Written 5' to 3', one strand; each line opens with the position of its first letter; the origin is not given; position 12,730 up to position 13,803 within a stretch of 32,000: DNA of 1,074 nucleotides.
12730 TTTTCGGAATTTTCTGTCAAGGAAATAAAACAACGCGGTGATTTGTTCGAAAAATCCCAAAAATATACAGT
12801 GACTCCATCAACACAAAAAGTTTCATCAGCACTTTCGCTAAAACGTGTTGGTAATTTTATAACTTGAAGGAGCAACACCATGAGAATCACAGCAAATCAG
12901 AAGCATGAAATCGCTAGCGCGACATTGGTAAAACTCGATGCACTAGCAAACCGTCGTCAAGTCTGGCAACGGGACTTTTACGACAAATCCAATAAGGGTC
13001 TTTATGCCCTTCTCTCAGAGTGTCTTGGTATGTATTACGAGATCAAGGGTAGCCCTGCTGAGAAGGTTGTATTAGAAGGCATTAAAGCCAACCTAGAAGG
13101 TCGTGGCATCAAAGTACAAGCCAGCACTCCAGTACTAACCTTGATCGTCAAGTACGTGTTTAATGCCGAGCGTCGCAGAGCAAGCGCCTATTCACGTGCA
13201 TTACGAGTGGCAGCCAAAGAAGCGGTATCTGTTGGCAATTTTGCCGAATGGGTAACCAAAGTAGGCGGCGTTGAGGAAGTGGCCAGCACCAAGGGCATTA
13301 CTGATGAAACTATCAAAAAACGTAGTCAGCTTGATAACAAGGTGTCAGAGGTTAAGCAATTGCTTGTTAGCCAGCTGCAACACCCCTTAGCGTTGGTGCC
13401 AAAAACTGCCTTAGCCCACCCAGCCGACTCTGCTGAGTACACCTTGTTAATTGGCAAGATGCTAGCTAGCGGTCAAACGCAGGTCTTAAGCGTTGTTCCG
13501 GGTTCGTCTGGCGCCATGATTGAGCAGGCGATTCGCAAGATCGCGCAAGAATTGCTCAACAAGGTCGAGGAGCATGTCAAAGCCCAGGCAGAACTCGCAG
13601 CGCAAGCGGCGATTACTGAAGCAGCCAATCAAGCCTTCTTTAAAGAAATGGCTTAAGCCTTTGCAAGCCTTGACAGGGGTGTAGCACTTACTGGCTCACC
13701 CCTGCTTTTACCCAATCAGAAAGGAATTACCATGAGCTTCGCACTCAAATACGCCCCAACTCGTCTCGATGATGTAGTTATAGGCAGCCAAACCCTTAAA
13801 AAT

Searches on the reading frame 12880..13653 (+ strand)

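Call 9: search_protein_families(library=pfam, proteins=[window:12880-13653:+], max_evalue=0.01)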
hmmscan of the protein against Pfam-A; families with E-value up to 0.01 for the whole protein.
window:12880-13653:+ (258 aa): 0 families

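Call 80: search_protein_families(library=pfam, proteins=[window:12883-13653:+], max_evalue=0.1)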
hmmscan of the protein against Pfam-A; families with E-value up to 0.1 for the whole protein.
window:12883-13653:+ (257 aa): 1 family
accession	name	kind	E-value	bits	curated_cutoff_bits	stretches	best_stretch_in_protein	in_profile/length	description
PF02734.22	Dak2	-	0.032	14.6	27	1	190-243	30-83/174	DAK2 domain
